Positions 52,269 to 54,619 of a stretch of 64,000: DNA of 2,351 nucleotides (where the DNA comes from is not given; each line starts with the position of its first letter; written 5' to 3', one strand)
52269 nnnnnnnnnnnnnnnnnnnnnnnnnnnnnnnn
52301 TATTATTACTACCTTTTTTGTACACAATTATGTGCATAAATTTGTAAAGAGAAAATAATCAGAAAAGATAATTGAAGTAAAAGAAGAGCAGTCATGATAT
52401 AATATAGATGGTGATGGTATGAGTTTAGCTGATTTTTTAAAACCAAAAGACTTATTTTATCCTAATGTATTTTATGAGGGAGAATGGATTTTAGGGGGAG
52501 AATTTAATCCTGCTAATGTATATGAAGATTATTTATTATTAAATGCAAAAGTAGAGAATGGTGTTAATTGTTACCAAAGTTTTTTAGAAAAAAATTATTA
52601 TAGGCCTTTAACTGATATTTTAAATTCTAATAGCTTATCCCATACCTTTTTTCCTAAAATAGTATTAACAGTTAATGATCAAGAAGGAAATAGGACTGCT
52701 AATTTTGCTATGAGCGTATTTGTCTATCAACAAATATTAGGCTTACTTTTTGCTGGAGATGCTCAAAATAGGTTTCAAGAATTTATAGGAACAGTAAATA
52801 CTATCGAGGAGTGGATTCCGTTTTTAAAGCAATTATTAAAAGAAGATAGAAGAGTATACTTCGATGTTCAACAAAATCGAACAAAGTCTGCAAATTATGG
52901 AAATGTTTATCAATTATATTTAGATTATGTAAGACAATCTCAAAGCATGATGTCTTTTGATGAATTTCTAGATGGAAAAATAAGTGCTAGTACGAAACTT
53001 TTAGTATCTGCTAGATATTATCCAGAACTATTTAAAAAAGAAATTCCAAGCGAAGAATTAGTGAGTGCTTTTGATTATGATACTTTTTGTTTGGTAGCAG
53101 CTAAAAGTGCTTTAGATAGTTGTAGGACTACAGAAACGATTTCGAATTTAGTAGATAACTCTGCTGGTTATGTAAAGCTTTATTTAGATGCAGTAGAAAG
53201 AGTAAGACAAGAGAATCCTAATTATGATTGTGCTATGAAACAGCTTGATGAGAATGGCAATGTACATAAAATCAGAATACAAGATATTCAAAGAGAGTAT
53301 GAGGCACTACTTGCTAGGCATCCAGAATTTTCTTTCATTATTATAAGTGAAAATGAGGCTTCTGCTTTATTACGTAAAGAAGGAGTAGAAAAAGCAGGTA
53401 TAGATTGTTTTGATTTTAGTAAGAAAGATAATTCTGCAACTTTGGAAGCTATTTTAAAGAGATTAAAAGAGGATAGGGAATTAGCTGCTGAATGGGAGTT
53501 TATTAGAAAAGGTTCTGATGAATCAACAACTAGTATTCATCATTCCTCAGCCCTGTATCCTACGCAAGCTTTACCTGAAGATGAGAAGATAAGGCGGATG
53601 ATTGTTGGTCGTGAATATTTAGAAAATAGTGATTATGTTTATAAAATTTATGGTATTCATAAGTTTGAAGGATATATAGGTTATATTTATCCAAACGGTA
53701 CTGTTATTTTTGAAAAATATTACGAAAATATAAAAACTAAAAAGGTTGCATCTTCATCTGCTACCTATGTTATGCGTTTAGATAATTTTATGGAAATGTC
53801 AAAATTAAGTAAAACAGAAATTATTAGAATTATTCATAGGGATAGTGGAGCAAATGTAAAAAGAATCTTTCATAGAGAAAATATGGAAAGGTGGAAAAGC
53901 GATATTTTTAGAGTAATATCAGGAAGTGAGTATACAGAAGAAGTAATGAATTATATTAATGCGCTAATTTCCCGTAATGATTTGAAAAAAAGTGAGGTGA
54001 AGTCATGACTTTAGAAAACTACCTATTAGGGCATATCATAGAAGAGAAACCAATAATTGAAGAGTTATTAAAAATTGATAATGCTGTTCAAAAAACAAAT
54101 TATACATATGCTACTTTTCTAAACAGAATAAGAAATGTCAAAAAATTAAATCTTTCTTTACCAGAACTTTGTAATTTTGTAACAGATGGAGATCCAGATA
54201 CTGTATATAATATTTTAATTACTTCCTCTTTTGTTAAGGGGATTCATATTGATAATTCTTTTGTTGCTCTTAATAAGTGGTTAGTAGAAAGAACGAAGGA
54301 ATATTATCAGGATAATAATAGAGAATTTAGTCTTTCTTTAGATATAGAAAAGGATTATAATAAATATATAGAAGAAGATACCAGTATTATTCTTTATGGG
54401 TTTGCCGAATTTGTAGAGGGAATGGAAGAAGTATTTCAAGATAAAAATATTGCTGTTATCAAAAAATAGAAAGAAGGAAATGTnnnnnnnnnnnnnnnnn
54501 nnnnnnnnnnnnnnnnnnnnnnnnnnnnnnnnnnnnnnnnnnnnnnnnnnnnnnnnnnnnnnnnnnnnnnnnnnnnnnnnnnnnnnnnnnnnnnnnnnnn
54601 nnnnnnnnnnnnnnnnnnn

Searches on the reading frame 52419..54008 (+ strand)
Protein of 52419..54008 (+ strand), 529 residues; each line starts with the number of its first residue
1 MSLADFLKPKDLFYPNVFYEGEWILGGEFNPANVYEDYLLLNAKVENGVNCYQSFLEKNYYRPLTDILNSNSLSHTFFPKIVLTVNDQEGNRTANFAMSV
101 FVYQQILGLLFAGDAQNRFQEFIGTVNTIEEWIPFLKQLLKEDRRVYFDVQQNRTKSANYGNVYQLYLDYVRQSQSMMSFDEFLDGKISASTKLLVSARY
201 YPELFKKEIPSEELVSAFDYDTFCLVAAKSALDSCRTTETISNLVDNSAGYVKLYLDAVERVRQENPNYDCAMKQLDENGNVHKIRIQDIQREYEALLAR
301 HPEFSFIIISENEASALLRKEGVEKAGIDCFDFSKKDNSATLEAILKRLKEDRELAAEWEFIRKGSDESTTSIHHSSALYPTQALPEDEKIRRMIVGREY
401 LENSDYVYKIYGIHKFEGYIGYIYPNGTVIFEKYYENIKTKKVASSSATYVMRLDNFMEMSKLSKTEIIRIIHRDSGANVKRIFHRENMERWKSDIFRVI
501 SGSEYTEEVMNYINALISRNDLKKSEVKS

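Call 6: search_protein_families(library=pfam, proteins=[window:52419-54008:+], max_evalue=1)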
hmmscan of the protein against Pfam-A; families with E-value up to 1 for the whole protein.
window:52419-54008:+ (529 aa): 1 family
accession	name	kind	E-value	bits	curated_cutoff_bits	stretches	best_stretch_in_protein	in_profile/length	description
PF01596.23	Methyltransf_3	-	0.045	13.5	22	0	134-188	107-161/204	O-methyltransferase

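Call 7: search_protein_families(library=ncbifam, proteins=[window:52419-54008:+], max_evalue=1)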
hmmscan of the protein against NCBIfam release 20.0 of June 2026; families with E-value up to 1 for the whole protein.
window:52419-54008:+ (529 aa): 0 families

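Call 42: search_protein_families(library=padloc, proteins=[window:52419-54008:+], max_evalue=0.1)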
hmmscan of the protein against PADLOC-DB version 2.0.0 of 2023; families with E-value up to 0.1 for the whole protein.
window:52419-54008:+ (529 aa): 0 families

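Call 43: search_protein_families(library=phrogs, proteins=[window:52419-54008:+], max_evalue=0.1)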
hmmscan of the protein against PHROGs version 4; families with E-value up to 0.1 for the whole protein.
window:52419-54008:+ (529 aa): 0 families

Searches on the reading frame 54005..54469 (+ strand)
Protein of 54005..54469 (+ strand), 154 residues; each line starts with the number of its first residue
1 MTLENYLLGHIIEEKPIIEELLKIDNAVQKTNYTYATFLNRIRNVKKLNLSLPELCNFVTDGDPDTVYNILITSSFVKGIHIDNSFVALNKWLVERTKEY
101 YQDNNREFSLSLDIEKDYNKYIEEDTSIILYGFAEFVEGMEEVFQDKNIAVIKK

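Call 42: search_protein_families(library=padloc, proteins=[window:54005-54469:+], max_evalue=0.1)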
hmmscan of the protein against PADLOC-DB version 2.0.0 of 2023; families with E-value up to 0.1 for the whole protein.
window:54005-54469:+ (154 aa): 0 families

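Call 43: search_protein_families(library=phrogs, proteins=[window:54005-54469:+], max_evalue=0.1)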
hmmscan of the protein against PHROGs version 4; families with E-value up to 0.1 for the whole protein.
window:54005-54469:+ (154 aa): 1 family
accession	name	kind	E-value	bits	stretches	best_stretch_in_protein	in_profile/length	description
phrog_31859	-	unknown function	0.00075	20.9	1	93-123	12-43/62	-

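Call 44: search_protein_families(library=pfam, proteins=[window:54005-54469:+], max_evalue=0.1)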
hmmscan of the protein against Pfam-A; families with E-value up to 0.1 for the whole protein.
window:54005-54469:+ (154 aa): 2 families
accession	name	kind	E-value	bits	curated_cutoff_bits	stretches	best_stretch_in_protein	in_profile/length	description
PF21024.2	Peptidase_A3B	-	0.054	14.7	28.2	1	76-121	29-74/95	Peptidase A3B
PF16012.10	DUF4780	-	0.061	13.3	24.5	1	80-135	120-172/176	Domain of unknown function (DUF4780)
